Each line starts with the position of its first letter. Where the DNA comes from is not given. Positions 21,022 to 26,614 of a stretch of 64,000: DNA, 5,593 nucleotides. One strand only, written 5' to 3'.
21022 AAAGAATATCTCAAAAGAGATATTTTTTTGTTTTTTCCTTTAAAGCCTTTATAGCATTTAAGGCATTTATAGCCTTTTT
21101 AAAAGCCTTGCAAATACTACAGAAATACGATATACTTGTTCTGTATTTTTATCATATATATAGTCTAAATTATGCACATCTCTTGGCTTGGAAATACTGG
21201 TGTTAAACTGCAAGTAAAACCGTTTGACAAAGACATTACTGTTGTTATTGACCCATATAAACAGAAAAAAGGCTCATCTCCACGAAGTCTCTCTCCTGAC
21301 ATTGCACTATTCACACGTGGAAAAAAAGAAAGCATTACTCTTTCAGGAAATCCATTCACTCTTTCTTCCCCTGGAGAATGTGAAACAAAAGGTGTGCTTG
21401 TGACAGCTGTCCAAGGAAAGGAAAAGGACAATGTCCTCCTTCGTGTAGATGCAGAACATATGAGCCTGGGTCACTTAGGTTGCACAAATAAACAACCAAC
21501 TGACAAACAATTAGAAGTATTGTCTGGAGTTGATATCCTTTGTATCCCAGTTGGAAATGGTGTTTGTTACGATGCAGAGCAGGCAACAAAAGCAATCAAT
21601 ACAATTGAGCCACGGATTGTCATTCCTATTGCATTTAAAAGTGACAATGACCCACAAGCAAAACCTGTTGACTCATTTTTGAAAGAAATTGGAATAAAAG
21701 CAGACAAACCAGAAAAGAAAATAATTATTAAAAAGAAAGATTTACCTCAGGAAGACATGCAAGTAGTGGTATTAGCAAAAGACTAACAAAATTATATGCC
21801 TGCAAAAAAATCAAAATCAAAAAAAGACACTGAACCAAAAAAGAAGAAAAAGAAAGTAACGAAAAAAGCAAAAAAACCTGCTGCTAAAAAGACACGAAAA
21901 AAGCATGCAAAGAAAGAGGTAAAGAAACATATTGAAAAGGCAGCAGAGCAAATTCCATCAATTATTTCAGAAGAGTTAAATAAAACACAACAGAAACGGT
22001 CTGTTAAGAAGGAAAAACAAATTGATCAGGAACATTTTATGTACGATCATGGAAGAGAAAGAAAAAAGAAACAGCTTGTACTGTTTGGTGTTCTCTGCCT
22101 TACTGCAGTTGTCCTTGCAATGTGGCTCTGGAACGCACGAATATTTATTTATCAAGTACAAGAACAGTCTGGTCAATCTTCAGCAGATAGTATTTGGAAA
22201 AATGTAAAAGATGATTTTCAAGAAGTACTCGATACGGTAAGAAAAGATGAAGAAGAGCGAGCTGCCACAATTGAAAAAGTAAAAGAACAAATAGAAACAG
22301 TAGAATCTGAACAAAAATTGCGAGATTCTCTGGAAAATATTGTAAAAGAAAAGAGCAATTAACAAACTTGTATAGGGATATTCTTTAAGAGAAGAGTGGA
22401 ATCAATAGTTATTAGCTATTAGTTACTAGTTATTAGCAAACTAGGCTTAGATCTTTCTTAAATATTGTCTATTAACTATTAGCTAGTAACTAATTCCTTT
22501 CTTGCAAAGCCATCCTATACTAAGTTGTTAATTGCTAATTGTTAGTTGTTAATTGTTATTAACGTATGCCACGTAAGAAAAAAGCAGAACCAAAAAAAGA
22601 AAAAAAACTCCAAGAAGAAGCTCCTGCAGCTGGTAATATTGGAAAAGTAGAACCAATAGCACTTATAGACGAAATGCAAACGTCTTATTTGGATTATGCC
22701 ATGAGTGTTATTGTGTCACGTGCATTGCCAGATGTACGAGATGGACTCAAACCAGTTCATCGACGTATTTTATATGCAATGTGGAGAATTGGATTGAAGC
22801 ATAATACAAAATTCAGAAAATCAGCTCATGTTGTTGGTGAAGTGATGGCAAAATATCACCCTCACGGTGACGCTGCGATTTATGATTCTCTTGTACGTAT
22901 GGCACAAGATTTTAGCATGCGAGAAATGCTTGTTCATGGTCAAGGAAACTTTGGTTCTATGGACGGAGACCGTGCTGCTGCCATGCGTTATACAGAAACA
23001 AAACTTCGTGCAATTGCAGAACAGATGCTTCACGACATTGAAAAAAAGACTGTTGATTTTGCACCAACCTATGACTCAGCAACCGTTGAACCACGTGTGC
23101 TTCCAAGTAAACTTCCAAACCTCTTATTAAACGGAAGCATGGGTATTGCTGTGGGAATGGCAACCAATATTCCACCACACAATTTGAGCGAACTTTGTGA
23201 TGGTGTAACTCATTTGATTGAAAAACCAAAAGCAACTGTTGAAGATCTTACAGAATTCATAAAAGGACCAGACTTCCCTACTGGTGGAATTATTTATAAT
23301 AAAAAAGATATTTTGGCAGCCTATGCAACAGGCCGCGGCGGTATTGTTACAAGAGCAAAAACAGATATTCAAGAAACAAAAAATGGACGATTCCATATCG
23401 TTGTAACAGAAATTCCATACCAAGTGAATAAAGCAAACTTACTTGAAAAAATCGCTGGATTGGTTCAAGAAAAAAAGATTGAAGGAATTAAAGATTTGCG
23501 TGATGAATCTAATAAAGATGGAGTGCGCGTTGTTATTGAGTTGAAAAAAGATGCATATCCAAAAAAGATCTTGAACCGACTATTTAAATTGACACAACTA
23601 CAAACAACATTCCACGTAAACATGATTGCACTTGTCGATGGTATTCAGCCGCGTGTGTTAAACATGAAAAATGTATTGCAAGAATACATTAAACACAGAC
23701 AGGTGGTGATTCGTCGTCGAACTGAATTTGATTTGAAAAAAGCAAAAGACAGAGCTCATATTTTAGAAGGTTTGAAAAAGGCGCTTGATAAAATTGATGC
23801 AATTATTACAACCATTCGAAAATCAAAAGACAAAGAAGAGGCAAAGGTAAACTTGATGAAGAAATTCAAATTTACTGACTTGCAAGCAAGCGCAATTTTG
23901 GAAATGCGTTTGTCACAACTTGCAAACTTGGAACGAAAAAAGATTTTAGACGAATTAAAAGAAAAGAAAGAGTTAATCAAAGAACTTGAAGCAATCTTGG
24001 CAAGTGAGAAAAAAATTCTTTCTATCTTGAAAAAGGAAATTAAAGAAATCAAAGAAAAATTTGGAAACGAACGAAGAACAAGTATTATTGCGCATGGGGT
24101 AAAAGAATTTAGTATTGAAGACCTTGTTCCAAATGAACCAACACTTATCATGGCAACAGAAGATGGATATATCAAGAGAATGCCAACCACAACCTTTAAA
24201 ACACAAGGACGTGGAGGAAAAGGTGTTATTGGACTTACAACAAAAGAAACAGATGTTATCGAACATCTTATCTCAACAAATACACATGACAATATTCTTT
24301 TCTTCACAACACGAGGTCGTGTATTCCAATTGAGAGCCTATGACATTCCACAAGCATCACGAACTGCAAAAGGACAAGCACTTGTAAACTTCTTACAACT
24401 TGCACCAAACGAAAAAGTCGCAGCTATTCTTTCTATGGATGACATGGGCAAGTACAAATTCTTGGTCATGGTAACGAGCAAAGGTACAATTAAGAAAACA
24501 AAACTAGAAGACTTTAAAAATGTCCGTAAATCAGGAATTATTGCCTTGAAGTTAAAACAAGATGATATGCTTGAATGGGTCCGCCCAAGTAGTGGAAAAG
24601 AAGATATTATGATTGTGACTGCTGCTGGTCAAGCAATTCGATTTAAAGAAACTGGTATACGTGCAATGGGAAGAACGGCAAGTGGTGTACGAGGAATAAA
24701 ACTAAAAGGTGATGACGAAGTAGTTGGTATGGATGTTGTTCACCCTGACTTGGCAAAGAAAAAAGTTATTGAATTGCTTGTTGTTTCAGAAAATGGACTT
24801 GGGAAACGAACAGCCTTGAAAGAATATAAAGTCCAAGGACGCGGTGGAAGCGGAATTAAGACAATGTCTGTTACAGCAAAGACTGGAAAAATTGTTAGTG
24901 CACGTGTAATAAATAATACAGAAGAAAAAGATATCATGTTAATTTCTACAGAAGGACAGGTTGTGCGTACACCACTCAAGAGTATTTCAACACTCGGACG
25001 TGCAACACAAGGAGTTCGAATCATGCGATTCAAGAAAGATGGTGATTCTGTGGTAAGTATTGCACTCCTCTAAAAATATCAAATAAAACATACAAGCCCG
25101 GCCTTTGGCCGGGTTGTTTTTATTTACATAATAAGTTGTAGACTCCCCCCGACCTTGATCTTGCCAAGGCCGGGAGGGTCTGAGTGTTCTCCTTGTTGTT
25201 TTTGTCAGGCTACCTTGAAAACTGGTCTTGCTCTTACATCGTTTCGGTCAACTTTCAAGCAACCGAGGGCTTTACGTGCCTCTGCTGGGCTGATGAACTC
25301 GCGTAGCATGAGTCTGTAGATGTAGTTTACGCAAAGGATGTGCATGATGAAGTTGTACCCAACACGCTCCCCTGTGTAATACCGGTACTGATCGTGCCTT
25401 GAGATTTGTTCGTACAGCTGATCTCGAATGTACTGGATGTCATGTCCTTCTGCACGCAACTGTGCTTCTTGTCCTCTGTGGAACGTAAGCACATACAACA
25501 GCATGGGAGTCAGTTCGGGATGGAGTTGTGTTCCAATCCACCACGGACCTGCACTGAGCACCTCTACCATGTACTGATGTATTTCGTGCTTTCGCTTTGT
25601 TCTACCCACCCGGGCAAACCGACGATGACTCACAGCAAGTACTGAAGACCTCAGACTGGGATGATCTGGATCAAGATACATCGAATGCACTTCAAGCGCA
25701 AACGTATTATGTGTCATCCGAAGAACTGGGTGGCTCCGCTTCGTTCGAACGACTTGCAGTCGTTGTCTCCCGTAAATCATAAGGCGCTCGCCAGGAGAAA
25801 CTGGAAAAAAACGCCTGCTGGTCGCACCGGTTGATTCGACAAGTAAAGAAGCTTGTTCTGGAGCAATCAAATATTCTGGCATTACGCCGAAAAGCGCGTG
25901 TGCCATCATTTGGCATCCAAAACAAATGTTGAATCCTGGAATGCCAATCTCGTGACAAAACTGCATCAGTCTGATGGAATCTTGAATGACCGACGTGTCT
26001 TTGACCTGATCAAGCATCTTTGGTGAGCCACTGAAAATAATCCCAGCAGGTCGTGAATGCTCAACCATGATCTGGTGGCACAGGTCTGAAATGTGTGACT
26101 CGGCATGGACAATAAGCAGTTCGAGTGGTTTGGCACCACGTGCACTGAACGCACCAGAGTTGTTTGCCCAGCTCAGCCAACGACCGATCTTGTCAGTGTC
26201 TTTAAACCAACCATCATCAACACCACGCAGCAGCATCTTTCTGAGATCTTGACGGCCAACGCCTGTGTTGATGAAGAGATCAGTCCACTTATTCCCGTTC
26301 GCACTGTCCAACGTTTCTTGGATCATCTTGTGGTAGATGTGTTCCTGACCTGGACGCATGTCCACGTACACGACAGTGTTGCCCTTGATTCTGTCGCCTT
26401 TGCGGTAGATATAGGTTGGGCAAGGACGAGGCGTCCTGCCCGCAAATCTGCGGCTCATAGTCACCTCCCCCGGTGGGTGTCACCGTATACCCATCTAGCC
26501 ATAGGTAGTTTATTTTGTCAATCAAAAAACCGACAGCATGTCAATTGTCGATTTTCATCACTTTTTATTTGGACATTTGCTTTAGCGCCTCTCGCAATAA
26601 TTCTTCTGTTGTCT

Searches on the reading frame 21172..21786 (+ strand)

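Call 90: search_protein_families(library=pfam, proteins=[window:21172-21786:+], max_evalue=0.0001)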
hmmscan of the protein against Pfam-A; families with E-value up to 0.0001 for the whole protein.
window:21172-21786:+ (204 aa): 1 family
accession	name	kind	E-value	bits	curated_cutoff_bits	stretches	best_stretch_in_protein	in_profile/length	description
PF13483.12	Lactamase_B_3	-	1.8e-22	80.5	24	1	3-153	2-159/160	Beta-lactamase superfamily domain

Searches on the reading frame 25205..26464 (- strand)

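Call 51: search_protein_families(library=pfam, proteins=[window:25205-26464:-], max_evalue=0.01)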
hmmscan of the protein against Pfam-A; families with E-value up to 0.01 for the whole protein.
window:25205-26464:- (419 aa): 1 family
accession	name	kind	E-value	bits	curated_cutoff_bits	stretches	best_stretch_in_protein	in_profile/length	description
PF00117.34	GATase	-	2.8e-07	30.9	22.8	1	135-320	39-175/190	Glutamine amidotransferase class-I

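Call 92: search_protein_families(library=ncbifam, proteins=[window:25205-26464:-], max_evalue=0.001)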
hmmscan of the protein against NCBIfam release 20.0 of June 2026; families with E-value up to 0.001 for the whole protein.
window:25205-26464:- (419 aa): 4 families
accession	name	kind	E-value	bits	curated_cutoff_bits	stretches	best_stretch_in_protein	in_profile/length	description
NF006562.0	PRK09065.1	equivalog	5.7e-08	32.6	205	1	135-194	53-110/242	glutamine amidotransferase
TIGR00888.1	guaA_Nterm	equivalog_domain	2.3e-06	27.1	172.15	1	134-193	37-89/188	glutamine-hydrolyzing GMP synthase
NF000848.1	PRK00074.1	equivalog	6.9e-05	21.6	400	1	133-195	36-91/512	glutamine-hydrolyzing GMP synthase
NF001975.0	PRK00758.1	equivalog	0.00046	19.8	198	1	101-194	8-88/185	GMP synthase subunit A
